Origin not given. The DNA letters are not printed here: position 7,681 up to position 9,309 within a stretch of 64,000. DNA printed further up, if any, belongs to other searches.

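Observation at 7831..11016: Hyperacidic protein with five W-acidic (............) repeats and a slippage-prone poly-Lys-encoding A-tract: candidate translocated effector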

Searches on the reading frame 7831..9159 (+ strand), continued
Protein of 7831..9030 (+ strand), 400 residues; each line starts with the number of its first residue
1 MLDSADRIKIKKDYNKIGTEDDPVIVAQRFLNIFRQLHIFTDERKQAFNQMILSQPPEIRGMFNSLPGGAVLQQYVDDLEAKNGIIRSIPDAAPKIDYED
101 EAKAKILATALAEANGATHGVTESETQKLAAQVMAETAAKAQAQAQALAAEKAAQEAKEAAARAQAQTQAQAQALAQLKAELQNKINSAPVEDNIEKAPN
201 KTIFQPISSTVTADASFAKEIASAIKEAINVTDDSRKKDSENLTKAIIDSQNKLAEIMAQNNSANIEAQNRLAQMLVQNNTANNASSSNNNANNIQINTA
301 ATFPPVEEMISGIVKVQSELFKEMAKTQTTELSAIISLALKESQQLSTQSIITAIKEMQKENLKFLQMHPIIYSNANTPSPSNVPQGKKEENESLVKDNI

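Call 49: fold_search(model_id=the predicted structure, library=pdb)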
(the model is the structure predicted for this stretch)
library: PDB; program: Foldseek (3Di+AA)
matches with E <= 10: 33; with E <= 0.001: 0
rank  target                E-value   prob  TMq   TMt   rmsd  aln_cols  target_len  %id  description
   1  7n6g_3I               2.5e-01  0.20  0.15  0.15  77.5       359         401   15  C1 of central pair (released 2022-05-18)
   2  8i9r_Cf               2.7e+00  0.06  0.09  0.21  15.4       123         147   12  Cryo-EM structure of a Chaetomium thermophilum pre-60S ribosomal subunit - State 5S RNP (released 2023-05-17)
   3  9avc_B                3.3e+00  0.08  0.09  0.30  11.5        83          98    8  Fis1 Structure Y38E mutation (released 2025-05-21)
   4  6egc                  3.5e+00  0.07  0.07  0.18  13.6        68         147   18  Single-chain version of 2L4HC2_23 (PDB 5J0K) (released 2019-05-29)
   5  9nkr_A                3.8e+00  0.08  0.08  0.35  10.0        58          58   17  Coevolved affibody pair A7B7 (released 2026-02-04)
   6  8ptk_N                3.8e+00  0.04  0.15  0.22  55.0       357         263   14  Composite structure of Dynein-Dynactin-JIP3-LIS1 (released 2024-03-27)
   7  3j9m_AL               4.0e+00  0.04  0.10  0.20  14.4       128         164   13  Structure of the human mitochondrial ribosome (class 1) (released 2015-04-15)
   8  6rd4_7                4.0e+00  0.01  0.05  0.09  20.4       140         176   12  CryoEM structure of Polytomella F-ATP synthase, Full dimer, composite map (released 2019-07-03)
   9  6tdu_H                4.3e+00  0.02  0.08  0.07  17.2       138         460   18  Cryo-EM structure of Euglena gracilis mitochondrial ATP synthase, full dimer, rotational states 1 (released 2019-11-27)
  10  9mvz_D                4.3e+00  0.02  0.09  0.05  18.2       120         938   12  Tripartite complex of MmpL5-S5-AcpM from Mycolicibacterium smegmatis (released 2025-07-30)
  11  4xng_B                4.6e+00  0.04  0.08  0.18  13.2        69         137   10  Central Domain of Mycoplasma Genitalium Terminal Organelle protein MG491 (released 2016-03-30)
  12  3rfw                  4.6e+00  0.02  0.06  0.09  18.6       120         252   17  The virulence factor PEB4 and the periplasmic protein Cj1289 are two structurally-related SurA-like chaperones in the hu (released 2011-04-27)
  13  6f1e_A                4.6e+00  0.01  0.06  0.12  18.1       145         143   13  Crystal structure of olive flounder [Paralichthys olivaceus] interferon gamma at 2.3 Angstrom resolution (released 2018-05-23)
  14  6a7h_C                5.3e+00  0.04  0.10  0.09  17.7       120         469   18  Bacterial protein toxins (released 2018-10-10)
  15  9avb_B                5.6e+00  0.06  0.09  0.25  12.0       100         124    8  Fis1 Wild type (released 2025-05-21)
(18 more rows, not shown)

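Call 50: find_encoding_contigs(protein=P0155, flank=10000, max_places=1)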
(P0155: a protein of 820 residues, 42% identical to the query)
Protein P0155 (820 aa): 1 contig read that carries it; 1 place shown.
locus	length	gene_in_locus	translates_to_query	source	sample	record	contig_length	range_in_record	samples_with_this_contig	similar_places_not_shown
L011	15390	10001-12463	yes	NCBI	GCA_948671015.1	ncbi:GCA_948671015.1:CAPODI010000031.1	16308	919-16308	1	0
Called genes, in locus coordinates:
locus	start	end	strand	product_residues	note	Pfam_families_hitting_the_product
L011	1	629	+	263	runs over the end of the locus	-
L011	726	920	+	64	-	-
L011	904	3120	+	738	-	-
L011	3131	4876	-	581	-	PF00664:ABC_membrane, PF00005:ABC_tran, PF02463:SMC_N (weak)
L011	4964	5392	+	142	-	-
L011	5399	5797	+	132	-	PF03610:EIIA-man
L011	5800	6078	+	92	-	PF00381:PTS-HPr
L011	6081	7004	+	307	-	PF01555:N6_N4_Mtase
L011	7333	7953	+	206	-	PF03548:LolA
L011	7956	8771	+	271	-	PF03372:Exo_endo_phos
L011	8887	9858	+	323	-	PF01381:HTH_3, PF04545:Sigma70_r4 (faint), PF12844:HTH_19 (weak), PF13443:HTH_26 (faint), PF13560:HTH_31, PF12844:HTH_19 (weak), PF13560:HTH_31, PF01381:HTH_3, +1 more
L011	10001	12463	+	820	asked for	-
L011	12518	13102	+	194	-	-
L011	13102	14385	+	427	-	-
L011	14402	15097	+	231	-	-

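Call 51: find_encoding_contigs(protein=P0165, flank=10000, max_places=1)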
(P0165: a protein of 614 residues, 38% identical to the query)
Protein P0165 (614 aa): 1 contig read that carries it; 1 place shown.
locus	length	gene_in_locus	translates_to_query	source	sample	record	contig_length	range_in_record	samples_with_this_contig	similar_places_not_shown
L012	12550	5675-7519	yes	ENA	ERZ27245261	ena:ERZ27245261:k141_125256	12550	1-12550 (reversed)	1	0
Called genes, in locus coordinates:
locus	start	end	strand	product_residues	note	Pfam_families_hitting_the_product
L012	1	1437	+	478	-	?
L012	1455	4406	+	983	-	PF01551:Peptidase_M23, PF04610:TrbL (weak)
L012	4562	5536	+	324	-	PF01381:HTH_3, PF04545:Sigma70_r4 (faint), PF12844:HTH_19 (weak), PF13413:HTH_25 (faint), PF13443:HTH_26 (faint), PF13560:HTH_31, PF01381:HTH_3, PF13560:HTH_31 (weak), +1 more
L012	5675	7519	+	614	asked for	-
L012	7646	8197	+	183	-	-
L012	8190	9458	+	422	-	-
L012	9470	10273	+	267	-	-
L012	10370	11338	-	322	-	PF00437:T2SSE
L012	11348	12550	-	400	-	?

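Call 52: find_encoding_contigs(protein=P0236, flank=10000, max_places=1)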
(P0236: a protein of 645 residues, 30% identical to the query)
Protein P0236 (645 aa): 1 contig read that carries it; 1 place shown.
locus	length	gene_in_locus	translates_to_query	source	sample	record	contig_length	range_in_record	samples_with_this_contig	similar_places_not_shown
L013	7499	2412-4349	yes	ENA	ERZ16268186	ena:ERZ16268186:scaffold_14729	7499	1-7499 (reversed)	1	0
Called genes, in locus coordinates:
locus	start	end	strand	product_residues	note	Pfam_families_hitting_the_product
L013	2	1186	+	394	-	?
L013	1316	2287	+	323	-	PF01381:HTH_3, PF12844:HTH_19 (faint), PF13443:HTH_26 (faint), PF13560:HTH_31, PF01381:HTH_3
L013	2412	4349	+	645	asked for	-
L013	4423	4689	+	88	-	-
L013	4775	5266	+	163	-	-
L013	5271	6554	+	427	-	-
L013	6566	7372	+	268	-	-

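Call 67: search_protein_families(library=pfam, alignment_id=A5, max_evalue=5)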
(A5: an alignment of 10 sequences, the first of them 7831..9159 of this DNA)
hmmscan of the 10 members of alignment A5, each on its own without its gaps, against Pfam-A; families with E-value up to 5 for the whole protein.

A. member 1, window:7831-9159:+ (443 aa): 1 family
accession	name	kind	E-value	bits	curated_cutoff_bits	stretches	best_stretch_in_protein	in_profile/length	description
PF00210.30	Ferritin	-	0.024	15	24.5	1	167-256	43-130/142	Ferritin-like domain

B. families by the number of members that match (of 10 scanned): 18 families
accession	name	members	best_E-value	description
PF00210.30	Ferritin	2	0.0053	Ferritin-like domain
PF11084.13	DUF2621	2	0.048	Protein of unknown function (DUF2621)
PF24217.1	DUF7436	1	0.0072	Family of unknown function (DUF7436)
PF12318.13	FAD-SLDH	1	0.0087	Membrane bound FAD containing D-sorbitol dehydrogenase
PF12049.13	DUF3531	1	0.024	Protein of unknown function (DUF3531)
PF20224.3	DUF6583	1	0.033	Family of unknown function (DUF6583)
PF12998.12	ING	1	0.039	Inhibitor of growth proteins N-terminal histone-binding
PF24293.1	TPR_Edg1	1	0.069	Edg1, TPR repeats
PF13255.11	DUF4046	1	0.22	Protein of unknown function (DUF4046)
PF12887.12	SICA_alpha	1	0.63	SICA extracellular alpha domain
PF12846.13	AAA_10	1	1.3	AAA-like domain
PF13690.11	CheX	1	1.4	Chemotaxis phosphatase CheX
PF09989.15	DUF2229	1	1.4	CoA enzyme activase uncharacterised domain (DUF2229)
PF09718.15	Tape_meas_lam_C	1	1.6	Lambda phage tail tape-measure protein (Tape_meas_lam_C)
PF24408.1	wHTH-Calcineurin_assc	1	1.6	wHTH-Calcineurin_assc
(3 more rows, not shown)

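Call 90: search_dna_similar(query=window:7831-9030:+, collection=plasmids, mode=protein, max_evalue=0.001, max_rows=10)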
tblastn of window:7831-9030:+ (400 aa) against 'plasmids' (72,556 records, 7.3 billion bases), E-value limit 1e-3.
No match.
